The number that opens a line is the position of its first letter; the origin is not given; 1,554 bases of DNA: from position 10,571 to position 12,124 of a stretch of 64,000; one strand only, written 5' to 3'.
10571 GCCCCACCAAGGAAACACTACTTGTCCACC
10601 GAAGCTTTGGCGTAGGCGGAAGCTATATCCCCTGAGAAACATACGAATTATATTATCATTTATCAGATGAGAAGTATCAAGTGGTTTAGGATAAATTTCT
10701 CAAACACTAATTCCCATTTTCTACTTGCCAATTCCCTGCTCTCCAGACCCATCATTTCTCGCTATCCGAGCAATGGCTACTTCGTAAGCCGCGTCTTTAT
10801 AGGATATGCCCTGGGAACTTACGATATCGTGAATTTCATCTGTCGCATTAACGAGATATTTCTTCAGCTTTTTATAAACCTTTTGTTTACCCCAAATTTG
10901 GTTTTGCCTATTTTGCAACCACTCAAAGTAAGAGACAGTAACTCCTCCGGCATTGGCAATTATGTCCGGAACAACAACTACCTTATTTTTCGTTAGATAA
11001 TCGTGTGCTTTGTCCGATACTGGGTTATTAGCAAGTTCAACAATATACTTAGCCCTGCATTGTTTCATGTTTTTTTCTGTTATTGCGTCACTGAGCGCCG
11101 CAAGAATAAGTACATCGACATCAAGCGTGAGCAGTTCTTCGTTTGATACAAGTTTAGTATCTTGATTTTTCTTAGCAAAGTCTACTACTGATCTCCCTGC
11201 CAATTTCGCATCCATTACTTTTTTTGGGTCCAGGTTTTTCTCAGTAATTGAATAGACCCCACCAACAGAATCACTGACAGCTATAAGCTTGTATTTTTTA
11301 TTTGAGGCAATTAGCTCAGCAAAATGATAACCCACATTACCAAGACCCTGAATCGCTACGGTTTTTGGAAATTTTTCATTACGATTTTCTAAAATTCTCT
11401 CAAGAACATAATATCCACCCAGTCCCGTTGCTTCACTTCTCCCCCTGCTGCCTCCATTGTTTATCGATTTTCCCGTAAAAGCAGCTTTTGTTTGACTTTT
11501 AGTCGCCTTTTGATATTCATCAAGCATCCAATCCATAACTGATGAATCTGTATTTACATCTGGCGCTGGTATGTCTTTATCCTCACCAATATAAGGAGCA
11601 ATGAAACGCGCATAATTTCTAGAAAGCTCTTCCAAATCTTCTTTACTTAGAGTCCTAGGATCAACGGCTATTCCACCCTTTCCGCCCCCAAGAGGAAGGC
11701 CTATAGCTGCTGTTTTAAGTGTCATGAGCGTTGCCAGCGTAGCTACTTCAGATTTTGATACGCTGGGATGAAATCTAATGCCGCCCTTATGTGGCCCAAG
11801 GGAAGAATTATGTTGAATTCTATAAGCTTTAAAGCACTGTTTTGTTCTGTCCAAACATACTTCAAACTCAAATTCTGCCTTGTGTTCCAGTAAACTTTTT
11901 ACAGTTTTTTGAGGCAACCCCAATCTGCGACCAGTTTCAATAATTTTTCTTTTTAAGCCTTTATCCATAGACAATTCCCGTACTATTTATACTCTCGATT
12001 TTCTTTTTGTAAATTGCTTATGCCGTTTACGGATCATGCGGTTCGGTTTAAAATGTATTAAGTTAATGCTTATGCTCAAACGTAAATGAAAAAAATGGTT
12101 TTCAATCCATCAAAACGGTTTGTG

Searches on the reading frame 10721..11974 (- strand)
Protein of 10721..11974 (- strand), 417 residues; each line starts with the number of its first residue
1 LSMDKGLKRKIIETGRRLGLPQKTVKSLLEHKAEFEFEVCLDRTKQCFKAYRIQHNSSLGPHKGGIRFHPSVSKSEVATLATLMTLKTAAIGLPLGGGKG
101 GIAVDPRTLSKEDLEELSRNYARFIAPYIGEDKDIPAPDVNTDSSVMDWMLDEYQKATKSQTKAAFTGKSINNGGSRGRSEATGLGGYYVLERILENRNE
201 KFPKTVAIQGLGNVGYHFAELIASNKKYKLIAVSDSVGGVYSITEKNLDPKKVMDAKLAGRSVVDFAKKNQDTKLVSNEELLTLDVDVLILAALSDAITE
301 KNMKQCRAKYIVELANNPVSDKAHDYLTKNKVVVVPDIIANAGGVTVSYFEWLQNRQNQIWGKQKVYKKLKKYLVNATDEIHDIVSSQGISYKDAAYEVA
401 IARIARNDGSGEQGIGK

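Call 25: search_protein_families(library=ncbifam, proteins=[window:10721-11974:-], max_evalue=0.00001)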
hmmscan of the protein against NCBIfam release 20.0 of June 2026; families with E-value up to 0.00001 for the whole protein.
window:10721-11974:- (417 aa): 6 families
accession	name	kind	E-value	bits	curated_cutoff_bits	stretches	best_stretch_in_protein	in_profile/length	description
NF040817.1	GdhA_Arch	equivalog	6.4e-105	351.7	750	1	42-406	47-409/419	glutamate dehydrogenase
NF041398.1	GluDhGdhB_Halo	equivalog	4.2e-102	342.1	620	1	8-407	8-402/410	glutamate dehydrogenase GdhB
NF006929.0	PRK09414.1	equivalog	2.1e-69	234.6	536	1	34-399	60-424/445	NADP-specific glutamate dehydrogenase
NF010633.0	PRK14030.1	subfamily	2.1e-54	185.3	743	1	46-387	71-412/445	glutamate dehydrogenase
NF010634.0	PRK14031.1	equivalog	1.5e-49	168.6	822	1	46-379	71-407/444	NADP-specific glutamate dehydrogenase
NF035922.1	Trp_DH_ScyB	equivalog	1.2e-22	80.4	600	1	45-406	21-341/346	tryptophan dehydrogenase ScyB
